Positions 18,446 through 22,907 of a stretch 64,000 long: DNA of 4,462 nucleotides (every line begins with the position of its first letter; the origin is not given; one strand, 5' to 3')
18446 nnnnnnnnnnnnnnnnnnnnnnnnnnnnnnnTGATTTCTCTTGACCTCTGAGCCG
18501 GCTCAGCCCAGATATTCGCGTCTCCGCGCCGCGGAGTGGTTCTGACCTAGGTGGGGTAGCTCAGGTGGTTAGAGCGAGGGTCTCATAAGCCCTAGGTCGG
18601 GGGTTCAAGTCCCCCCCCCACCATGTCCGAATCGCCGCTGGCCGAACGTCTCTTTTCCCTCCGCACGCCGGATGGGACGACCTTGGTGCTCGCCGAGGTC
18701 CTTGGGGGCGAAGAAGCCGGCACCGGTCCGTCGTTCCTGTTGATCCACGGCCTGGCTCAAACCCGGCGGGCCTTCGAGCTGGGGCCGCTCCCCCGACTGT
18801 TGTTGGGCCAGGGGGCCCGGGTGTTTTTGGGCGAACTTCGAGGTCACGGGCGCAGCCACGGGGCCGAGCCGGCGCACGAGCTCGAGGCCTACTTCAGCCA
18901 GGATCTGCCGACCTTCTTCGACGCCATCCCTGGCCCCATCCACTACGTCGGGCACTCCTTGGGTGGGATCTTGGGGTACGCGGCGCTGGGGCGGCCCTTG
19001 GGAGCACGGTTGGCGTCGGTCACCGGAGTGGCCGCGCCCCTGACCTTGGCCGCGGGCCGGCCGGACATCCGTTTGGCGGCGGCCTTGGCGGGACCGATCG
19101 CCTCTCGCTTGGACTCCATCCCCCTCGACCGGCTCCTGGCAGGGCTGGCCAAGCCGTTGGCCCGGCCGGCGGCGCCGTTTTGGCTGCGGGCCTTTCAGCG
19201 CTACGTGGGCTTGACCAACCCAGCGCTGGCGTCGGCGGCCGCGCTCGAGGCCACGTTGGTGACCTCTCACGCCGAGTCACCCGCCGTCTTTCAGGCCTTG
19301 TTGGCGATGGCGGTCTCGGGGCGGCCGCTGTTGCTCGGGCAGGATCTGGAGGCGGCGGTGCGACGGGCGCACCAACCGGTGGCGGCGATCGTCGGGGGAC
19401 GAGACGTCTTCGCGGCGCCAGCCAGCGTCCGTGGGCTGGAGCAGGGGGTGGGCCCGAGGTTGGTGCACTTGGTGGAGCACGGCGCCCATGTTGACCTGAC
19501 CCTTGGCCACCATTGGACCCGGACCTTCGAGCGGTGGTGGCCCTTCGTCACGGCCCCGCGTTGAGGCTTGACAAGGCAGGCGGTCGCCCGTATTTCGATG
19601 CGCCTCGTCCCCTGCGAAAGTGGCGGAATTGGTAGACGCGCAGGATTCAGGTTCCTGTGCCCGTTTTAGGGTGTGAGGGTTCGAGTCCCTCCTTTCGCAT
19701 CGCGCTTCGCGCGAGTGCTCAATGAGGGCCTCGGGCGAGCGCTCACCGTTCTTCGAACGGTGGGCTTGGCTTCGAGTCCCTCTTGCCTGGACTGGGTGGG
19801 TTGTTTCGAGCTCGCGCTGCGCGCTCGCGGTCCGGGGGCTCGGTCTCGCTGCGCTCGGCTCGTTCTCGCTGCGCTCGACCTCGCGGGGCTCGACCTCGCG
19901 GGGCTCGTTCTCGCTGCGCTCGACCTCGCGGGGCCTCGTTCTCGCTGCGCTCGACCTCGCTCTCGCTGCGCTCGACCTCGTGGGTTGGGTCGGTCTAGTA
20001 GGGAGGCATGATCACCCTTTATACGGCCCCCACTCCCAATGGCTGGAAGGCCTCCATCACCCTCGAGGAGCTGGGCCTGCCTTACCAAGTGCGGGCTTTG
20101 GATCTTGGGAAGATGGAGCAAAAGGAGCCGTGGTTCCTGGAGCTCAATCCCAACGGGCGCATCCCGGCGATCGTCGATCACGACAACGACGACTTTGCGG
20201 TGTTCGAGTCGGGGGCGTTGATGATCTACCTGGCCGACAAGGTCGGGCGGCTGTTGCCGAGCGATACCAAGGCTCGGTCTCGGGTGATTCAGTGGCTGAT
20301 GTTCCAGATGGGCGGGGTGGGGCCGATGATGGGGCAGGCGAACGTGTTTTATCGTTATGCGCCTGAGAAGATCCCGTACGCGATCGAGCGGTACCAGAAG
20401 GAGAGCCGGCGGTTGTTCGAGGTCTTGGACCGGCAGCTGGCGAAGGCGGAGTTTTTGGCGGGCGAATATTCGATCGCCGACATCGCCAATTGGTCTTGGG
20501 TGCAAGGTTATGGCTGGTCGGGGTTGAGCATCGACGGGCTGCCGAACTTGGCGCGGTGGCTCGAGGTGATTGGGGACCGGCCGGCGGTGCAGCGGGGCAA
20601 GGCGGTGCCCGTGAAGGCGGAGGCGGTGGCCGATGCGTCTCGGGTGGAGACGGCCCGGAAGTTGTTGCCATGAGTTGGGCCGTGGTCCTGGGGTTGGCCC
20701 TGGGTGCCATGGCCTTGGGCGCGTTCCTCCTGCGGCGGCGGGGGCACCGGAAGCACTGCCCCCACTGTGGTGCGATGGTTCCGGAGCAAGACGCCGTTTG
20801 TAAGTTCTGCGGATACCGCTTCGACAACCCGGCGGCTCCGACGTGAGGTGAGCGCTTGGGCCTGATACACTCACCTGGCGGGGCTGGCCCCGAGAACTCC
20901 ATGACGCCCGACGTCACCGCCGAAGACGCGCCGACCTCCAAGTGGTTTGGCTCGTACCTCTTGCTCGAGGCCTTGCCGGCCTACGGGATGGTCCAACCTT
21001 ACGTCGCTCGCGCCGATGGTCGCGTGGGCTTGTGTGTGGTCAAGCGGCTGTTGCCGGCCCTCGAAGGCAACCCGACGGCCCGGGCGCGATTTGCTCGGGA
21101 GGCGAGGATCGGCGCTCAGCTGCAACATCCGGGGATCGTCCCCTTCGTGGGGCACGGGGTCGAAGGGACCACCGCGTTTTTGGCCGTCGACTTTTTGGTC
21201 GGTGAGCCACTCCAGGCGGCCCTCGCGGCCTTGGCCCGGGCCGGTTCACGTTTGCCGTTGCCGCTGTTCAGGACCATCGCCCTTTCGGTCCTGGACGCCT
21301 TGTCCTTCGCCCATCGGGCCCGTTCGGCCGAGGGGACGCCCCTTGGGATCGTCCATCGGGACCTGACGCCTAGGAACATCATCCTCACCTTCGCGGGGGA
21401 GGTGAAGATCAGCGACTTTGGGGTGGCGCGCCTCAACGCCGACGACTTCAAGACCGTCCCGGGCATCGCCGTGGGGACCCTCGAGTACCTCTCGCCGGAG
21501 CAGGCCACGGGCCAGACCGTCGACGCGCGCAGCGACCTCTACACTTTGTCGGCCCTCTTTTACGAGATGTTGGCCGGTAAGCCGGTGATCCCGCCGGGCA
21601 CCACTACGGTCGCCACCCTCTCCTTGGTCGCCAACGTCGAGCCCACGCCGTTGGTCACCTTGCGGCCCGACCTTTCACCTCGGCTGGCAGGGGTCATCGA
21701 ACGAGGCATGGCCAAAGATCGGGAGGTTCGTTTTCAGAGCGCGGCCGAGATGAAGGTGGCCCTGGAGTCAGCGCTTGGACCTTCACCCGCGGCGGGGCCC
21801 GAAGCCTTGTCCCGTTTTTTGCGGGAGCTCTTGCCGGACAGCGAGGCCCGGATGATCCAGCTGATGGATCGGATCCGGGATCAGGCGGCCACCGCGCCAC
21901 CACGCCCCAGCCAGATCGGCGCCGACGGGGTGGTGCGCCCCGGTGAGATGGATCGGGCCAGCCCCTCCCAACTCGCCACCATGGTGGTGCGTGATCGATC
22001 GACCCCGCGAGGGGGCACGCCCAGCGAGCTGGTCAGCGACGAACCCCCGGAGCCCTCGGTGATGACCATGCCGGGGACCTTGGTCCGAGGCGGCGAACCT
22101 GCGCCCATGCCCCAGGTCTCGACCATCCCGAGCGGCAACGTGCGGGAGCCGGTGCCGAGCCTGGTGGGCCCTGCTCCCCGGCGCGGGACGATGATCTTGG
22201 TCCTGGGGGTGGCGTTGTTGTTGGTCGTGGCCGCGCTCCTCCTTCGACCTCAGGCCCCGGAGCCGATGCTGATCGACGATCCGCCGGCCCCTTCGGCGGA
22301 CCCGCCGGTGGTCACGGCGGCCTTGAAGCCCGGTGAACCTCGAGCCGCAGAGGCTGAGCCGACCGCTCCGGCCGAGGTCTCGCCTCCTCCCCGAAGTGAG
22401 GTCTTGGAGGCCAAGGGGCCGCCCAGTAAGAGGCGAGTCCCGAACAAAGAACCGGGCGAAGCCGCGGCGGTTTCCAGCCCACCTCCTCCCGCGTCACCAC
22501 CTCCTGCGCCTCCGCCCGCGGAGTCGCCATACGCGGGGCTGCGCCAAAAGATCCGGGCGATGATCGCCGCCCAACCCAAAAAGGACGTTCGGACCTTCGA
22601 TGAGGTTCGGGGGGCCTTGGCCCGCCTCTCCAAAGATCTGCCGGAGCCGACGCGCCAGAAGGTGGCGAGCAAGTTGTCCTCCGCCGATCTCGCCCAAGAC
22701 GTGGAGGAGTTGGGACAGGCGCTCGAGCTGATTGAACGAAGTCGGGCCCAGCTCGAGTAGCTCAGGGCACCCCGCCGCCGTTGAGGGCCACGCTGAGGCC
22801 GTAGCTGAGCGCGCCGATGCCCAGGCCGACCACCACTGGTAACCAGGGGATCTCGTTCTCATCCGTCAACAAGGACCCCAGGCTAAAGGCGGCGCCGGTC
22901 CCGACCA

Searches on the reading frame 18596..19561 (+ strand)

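Call 31: search_protein_families(library=pfam, proteins=[window:18596-19561:+], max_evalue=0.0001)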
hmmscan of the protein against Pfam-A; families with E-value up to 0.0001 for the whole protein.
window:18596-19561:+ (322 aa): 3 families
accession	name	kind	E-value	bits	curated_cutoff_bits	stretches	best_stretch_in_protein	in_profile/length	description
PF12697.13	Abhydrolase_6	-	5.5e-12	47.3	26.3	1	48-298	2-204/217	Alpha/beta hydrolase family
PF00561.26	Abhydrolase_1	-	8.4e-12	45.7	25.8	1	45-148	1-108/245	alpha/beta hydrolase fold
PF12146.15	Hydrolase_4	-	5.1e-09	36.2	27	1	48-298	8-232/239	Serine aminopeptidase, S33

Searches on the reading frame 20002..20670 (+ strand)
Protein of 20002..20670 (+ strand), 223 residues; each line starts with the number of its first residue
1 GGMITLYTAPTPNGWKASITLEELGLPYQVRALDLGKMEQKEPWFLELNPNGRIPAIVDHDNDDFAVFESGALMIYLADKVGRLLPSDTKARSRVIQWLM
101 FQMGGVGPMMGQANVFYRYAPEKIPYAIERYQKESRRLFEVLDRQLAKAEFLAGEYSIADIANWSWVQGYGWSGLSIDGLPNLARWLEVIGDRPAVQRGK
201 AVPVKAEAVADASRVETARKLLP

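Call 31: search_protein_families(library=pfam, proteins=[window:20002-20670:+], max_evalue=0.0001)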
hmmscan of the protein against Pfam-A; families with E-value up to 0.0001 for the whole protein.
window:20002-20670:+ (223 aa): 4 families
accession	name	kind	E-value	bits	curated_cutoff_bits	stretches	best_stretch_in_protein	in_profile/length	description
PF02798.26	GST_N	-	7.1e-15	55.5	20.9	1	4-78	3-75/76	Glutathione S-transferase, N-terminal domain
PF13409.12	GST_N_2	-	7.5e-15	55.7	25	1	12-79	3-69/70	Glutathione S-transferase, N-terminal domain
PF13417.12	GST_N_3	-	1.9e-11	44.6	22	1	6-81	1-71/75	Glutathione S-transferase, N-terminal domain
PF13410.11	GST_C_2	-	9.2e-06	26.1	24.9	1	126-188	2-68/69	Glutathione S-transferase, C-terminal domain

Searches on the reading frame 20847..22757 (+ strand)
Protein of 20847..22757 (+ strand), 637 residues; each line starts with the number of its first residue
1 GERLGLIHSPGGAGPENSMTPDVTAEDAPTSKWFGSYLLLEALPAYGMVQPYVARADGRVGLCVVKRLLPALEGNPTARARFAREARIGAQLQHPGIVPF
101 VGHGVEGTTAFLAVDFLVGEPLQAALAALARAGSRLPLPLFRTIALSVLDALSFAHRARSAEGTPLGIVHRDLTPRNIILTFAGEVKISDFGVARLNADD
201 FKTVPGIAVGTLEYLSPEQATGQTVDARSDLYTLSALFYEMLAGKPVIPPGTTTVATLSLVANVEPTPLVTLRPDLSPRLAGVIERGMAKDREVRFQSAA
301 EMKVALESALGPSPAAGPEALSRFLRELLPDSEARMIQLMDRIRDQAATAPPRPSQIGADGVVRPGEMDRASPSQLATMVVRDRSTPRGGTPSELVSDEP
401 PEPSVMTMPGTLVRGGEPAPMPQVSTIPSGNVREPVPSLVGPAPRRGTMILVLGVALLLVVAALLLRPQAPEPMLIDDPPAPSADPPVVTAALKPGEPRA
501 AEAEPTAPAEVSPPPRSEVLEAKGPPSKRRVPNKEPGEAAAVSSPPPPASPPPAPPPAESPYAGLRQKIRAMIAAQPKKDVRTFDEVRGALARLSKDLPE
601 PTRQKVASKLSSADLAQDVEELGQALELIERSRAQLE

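Call 31: search_protein_families(library=pfam, proteins=[window:20847-22757:+], max_evalue=0.0001)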
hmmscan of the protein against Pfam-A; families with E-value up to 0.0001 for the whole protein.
window:20847-22757:+ (637 aa): 2 families
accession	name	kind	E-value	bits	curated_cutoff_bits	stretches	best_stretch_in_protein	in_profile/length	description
PF00069.31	Pkinase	-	5.7e-25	88.6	31.7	1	63-297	27-253/263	Protein kinase domain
PF07714.23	PK_Tyr_Ser-Thr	-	7e-18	65.3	23.1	1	63-295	31-248/258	Protein tyrosine and serine/threonine kinase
